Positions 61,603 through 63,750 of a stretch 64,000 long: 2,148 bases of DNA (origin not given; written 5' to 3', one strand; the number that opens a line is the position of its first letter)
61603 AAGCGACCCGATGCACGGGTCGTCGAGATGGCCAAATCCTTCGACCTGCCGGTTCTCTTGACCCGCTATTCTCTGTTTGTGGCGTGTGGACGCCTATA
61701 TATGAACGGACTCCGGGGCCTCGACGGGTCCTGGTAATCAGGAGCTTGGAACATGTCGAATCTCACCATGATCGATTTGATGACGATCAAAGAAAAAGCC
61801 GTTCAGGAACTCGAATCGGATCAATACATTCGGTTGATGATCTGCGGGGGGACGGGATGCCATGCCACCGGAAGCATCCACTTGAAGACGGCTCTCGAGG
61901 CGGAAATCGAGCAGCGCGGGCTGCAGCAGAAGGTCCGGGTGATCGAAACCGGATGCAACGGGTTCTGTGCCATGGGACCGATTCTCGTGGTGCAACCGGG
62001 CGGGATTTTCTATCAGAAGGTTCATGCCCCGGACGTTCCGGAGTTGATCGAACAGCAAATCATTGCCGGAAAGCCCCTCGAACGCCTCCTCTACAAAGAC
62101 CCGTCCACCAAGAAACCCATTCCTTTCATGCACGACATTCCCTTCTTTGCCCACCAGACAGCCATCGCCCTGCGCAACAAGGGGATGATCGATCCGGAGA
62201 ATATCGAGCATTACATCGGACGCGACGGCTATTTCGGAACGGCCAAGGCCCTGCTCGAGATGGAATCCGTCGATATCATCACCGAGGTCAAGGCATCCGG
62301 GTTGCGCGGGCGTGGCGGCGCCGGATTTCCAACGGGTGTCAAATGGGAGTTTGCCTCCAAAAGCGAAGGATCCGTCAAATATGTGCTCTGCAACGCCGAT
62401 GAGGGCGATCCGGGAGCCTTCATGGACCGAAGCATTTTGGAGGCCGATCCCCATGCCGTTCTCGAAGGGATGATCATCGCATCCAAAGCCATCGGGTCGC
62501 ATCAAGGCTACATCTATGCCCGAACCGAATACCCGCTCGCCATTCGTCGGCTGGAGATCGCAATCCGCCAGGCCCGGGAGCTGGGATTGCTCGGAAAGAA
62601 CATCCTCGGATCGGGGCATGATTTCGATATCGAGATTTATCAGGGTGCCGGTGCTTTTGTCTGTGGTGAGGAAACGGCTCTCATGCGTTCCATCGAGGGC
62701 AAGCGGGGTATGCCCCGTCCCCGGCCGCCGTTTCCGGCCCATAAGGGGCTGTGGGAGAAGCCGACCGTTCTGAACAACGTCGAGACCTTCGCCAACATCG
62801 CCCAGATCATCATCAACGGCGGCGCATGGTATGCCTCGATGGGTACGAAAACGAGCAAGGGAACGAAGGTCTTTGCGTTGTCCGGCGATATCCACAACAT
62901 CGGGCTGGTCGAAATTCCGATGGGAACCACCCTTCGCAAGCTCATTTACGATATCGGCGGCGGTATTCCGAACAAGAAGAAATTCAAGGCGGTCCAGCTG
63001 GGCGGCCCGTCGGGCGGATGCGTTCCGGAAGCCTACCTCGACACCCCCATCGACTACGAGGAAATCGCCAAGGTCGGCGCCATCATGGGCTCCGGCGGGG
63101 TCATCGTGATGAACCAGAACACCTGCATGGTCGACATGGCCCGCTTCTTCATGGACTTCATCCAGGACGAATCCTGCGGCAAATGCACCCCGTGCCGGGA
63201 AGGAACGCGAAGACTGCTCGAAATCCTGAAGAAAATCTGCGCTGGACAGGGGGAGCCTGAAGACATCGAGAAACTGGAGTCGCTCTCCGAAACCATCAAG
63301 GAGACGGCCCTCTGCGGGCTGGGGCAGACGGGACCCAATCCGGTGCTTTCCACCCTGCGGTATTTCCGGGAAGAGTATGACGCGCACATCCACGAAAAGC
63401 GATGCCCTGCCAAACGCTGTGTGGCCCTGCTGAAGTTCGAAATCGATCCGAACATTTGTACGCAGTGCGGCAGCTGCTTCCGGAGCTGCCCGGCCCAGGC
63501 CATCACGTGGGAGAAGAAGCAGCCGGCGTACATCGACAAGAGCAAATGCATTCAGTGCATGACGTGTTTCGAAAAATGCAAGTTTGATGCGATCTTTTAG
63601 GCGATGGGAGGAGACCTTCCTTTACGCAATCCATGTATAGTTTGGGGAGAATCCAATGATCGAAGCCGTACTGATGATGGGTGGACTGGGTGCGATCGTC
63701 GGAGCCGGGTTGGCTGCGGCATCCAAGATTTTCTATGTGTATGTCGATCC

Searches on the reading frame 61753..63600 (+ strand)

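Call 7: search_protein_families(library=pfam, proteins=[window:61753-63600:+], max_evalue=0.00001)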
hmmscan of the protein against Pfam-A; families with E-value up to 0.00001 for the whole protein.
window:61753-63600:+ (615 aa): 10 families
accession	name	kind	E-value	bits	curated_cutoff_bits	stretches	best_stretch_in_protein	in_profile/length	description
PF01512.22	Complex1_51K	-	3.5e-48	163.7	31.2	1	179-350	1-149/150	Nuo51 FMN-binding domain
PF10589.14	NADH_4Fe-4S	-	4.5e-36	123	23.5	1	461-545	1-85/85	NADH-ubiquinone oxidoreductase-F iron-sulfur binding region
PF00037.32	Fer4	-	1.9e-10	40.6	21.1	2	593-614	2-23/24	4Fe-4S binding domain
PF12837.12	Fer4_6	-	3.6e-10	39.7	25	1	562-584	2-24/24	4Fe-4S binding domain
PF13237.11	Fer4_10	-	2e-08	34.5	25.5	1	563-609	3-52/53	4Fe-4S dicluster domain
PF12797.12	Fer4_2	-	9.8e-08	31.9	24.5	0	562-581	3-22/22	4Fe-4S binding domain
PF12838.12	Fer4_7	-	1.5e-07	32.2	27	1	569-613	2-52/52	4Fe-4S dicluster domain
PF13187.11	Fer4_9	-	1.6e-07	31.7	27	1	569-613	2-51/52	4Fe-4S dicluster domain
PF01257.25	2Fe-2S_thioredx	-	2.6e-06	27.8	24.8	1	27-101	67-143/145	Thioredoxin-like [2Fe-2S] ferredoxin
PF14697.11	Fer4_21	-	4.8e-06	27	35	1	564-614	3-57/59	4Fe-4S dicluster domain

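Call 86: search_protein_families(library=ncbifam, proteins=[window:61753-63600:+], max_evalue=1e-10)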
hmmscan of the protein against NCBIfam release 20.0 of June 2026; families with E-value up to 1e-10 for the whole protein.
window:61753-63600:+ (615 aa): 7 families
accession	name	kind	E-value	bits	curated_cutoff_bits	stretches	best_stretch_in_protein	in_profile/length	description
TIGR01959.1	nuoF_fam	equivalog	4.4e-153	509.5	558.65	1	148-546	11-410/410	NADH-quinone oxidoreductase subunit NuoF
NF008436.0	PRK11278.1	equivalog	3.6e-123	411.8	749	1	139-552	15-432/448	NADH-quinone oxidoreductase subunit NuoF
NF010120.0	PRK13596.1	equivalog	2.5e-120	401.9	389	1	159-552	27-423/433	NADH-quinone oxidoreductase subunit NuoF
TIGR04481.1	PR_assoc_PrdC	equivalog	2.6e-15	56.2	490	1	172-432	73-294/425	proline reductase-associated electron transfer protein PrdC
NF041612.1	fdxn_Clost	equivalog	3.8e-15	56.3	150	1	36-112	24-100/102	2Fe-2S ferredoxin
NF003454.1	PRK05035.1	equivalog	2.1e-11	43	345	1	165-423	116-336/556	electron transport complex subunit RsxC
TIGR01945.1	rnfC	subfamily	5.4e-11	41.7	245.95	0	165-273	114-220/435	RnfABCDGE type electron transport complex subunit C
